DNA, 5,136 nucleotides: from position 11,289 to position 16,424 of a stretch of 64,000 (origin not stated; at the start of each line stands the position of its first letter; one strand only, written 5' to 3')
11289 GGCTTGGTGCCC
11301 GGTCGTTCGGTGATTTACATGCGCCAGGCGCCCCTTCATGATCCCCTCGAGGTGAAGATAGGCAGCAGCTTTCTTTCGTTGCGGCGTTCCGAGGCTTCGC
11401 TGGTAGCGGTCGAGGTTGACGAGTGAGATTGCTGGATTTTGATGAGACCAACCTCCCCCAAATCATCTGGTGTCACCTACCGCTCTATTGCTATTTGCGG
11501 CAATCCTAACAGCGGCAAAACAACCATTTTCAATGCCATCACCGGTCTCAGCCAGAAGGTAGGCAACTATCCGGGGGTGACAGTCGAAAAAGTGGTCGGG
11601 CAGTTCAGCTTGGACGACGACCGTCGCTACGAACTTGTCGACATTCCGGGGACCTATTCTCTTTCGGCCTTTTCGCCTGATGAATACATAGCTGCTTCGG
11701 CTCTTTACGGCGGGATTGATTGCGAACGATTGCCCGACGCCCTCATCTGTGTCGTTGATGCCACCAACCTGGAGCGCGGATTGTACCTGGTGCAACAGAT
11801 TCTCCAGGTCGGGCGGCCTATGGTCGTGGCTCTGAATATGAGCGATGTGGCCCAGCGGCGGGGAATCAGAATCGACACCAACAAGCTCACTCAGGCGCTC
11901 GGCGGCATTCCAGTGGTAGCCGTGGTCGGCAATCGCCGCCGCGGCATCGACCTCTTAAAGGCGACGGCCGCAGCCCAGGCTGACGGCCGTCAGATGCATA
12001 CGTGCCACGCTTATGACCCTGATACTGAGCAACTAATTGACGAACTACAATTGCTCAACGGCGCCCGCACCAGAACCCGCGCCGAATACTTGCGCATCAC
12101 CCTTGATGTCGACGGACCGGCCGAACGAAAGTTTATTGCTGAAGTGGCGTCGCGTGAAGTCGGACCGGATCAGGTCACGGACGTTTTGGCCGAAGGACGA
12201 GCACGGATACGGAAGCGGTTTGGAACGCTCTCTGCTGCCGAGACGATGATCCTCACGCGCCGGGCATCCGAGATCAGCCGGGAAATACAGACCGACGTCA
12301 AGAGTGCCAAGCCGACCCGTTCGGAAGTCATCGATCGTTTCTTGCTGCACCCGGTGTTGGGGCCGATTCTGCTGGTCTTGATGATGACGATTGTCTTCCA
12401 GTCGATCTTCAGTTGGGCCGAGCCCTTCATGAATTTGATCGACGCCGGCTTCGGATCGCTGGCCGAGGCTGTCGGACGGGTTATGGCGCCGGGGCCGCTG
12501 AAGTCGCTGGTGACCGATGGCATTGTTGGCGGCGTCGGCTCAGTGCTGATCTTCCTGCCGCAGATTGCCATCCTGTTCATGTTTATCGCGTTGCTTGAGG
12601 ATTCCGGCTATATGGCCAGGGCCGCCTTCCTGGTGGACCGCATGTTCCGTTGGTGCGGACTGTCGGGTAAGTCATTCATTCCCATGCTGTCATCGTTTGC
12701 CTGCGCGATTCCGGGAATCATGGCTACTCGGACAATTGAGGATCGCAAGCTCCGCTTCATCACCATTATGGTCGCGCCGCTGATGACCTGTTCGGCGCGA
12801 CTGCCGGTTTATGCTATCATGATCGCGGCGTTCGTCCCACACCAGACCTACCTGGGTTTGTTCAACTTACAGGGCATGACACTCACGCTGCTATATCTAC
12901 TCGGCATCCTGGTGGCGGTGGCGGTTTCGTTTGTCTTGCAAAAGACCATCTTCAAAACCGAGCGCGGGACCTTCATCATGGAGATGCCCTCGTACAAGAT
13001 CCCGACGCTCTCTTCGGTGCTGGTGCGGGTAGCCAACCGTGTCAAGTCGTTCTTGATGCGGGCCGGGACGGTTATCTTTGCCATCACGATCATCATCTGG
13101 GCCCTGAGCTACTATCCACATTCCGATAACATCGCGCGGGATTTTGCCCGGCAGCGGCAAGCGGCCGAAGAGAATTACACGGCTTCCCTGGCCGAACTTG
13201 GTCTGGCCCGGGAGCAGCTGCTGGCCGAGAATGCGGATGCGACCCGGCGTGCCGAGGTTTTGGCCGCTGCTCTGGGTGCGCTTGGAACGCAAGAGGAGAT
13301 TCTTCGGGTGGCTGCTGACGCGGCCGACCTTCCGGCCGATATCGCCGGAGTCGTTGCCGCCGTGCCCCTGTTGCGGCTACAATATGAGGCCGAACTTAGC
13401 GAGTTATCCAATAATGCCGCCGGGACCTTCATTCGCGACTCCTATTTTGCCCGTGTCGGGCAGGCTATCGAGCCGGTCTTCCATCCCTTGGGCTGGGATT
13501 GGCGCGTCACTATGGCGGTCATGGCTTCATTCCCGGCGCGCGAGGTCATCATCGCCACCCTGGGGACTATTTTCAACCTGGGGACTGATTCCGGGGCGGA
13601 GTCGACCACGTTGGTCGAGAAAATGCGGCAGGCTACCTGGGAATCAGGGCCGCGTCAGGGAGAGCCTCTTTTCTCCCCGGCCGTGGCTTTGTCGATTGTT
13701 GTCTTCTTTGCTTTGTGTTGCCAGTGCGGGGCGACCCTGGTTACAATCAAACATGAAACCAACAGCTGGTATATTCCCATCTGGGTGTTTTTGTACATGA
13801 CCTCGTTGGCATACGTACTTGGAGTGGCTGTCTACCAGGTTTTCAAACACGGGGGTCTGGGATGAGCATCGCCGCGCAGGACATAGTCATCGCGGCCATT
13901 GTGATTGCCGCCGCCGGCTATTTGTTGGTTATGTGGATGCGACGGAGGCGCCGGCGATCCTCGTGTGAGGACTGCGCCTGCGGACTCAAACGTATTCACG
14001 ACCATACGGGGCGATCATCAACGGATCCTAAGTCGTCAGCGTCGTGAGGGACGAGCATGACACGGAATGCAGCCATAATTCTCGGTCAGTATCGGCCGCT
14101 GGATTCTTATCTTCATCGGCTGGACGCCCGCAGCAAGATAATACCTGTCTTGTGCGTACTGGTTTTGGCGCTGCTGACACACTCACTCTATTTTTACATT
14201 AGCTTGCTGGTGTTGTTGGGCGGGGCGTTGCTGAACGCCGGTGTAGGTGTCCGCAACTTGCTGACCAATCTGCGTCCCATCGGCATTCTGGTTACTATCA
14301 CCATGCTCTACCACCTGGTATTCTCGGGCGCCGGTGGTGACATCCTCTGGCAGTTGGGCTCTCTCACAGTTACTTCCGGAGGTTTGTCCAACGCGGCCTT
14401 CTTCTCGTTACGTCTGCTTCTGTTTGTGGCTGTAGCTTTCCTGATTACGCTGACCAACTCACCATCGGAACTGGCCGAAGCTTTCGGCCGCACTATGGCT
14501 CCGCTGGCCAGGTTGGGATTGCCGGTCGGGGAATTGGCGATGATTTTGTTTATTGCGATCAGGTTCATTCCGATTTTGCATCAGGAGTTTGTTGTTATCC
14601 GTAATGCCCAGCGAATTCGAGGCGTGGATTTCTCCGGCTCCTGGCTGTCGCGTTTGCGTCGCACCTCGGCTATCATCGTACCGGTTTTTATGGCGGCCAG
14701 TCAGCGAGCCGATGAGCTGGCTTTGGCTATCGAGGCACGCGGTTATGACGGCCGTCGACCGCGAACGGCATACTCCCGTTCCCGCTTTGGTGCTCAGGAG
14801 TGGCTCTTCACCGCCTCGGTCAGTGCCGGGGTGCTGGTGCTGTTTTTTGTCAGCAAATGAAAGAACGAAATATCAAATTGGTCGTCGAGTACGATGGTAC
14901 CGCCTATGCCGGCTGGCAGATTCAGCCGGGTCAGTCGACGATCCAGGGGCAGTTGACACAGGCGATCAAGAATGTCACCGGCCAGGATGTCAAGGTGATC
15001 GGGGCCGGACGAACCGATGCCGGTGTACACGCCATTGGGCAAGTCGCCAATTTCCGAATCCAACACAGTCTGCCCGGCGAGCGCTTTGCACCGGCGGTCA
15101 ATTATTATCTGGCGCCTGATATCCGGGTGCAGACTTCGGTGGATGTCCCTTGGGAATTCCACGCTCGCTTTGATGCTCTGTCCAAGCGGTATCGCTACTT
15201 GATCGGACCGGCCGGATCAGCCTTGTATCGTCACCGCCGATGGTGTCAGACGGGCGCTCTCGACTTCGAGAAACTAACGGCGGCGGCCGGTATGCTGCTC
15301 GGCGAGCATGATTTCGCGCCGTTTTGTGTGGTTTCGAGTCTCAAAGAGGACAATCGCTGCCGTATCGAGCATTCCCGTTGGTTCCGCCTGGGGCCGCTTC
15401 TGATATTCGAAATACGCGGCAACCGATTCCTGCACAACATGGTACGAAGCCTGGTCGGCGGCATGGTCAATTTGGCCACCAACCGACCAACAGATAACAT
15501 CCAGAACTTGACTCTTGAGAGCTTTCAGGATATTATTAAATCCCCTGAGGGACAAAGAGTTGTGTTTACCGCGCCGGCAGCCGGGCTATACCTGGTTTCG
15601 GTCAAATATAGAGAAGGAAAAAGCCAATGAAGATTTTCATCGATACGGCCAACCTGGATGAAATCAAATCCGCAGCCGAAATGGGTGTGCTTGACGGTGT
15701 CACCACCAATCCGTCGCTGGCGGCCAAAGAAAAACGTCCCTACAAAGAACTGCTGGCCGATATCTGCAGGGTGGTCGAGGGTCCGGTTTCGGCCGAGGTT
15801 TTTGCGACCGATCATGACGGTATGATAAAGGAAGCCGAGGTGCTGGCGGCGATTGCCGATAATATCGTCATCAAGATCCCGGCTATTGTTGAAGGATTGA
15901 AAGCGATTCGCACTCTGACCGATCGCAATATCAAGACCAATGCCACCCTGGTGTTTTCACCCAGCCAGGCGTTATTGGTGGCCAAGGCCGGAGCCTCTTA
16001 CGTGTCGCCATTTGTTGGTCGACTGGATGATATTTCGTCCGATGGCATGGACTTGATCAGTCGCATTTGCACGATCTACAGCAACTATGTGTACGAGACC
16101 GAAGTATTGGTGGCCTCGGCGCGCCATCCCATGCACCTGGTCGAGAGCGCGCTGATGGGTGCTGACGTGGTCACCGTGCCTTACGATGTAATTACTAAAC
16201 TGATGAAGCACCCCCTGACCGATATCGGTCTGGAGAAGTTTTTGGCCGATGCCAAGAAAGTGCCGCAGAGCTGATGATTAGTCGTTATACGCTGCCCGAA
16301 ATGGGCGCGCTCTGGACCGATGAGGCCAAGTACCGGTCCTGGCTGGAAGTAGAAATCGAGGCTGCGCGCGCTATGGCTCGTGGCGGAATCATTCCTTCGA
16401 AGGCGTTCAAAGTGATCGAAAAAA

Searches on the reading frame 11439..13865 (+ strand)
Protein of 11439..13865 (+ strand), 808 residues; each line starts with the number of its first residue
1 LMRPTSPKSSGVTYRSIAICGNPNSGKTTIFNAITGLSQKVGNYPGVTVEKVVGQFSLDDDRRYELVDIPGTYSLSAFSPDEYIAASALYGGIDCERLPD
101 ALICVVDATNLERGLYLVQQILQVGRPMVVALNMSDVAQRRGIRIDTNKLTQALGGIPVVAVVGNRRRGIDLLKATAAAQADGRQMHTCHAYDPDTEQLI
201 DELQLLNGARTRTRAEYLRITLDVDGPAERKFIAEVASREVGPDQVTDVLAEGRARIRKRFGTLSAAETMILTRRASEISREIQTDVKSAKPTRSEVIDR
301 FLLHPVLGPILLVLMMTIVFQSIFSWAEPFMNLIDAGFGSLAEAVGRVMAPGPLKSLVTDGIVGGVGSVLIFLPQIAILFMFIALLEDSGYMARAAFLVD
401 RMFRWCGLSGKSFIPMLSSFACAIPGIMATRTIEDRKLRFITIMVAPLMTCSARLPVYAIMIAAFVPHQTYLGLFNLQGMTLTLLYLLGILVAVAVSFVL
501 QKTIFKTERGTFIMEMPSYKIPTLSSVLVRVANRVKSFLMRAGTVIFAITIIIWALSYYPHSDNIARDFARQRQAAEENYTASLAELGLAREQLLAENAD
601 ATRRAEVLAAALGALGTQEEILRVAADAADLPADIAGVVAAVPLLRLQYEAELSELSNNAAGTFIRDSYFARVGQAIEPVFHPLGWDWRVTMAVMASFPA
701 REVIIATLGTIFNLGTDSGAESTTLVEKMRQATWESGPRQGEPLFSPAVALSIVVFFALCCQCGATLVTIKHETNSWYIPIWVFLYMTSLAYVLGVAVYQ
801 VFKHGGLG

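Call 47: search_protein_families(library=pfam, proteins=[window:11439-13865:+], max_evalue=0.00001)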
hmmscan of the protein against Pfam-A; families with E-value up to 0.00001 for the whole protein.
window:11439-13865:+ (808 aa): 4 families
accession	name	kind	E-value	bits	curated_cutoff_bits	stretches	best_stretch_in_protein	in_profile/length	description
PF02421.24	FeoB_N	-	1.8e-54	183.9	27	1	16-175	2-154/156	Ferrous iron transport protein B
PF07670.19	Gate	-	1.3e-38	132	29.6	2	370-464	2-103/104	Nucleoside recognition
PF07664.17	FeoB_C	-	3.4e-17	62.3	26.6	1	483-534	2-54/54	Ferrous iron transport protein B C terminus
PF01926.29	MMR_HSR1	-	3.5e-17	63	21.9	1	17-133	2-112/113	50S ribosome-binding GTPase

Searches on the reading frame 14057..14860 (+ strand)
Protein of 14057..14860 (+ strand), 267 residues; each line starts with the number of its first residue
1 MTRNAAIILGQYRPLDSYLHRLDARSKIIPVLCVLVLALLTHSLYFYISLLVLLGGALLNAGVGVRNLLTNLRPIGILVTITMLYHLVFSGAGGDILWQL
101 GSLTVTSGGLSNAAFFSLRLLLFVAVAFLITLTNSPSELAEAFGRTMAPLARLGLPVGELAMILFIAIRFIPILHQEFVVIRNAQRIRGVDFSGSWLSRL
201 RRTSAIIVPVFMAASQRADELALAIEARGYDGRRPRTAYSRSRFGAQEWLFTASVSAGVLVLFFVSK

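Call 47: search_protein_families(library=pfam, proteins=[window:14057-14860:+], max_evalue=0.00001)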
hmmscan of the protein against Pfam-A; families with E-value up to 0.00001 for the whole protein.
window:14057-14860:+ (267 aa): 1 family
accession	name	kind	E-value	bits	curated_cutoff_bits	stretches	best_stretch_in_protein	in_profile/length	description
PF02361.21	CbiQ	-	1.2e-39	136.6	25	1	17-237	3-214/216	Cobalt transport protein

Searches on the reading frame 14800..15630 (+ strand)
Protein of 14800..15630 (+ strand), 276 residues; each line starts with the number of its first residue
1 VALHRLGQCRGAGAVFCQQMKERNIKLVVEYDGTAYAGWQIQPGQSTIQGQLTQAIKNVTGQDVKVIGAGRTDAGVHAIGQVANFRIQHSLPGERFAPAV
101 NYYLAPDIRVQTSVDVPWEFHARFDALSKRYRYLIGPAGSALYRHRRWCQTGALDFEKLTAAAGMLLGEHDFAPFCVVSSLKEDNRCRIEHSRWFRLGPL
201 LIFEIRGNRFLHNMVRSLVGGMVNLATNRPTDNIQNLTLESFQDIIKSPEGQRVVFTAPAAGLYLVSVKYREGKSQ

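Call 47: search_protein_families(library=pfam, proteins=[window:14800-15630:+], max_evalue=0.00001)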
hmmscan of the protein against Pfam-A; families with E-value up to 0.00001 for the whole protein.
window:14800-15630:+ (276 aa): 1 family
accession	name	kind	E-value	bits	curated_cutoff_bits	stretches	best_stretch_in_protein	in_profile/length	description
PF01416.25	PseudoU_synth_1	-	7.8e-33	113.6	23.3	2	162-270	1-107/108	tRNA pseudouridine synthase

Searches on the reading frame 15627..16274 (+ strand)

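Call 47: search_protein_families(library=pfam, proteins=[window:15627-16274:+], max_evalue=0.00001)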
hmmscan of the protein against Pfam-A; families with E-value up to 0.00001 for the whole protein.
window:15627-16274:+ (215 aa): 1 family
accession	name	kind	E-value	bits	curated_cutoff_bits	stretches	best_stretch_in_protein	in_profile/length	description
PF00923.25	TAL_FSA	-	2.2e-63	214.7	27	1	3-199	1-239/285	Transaldolase/Fructose-6-phosphate aldolase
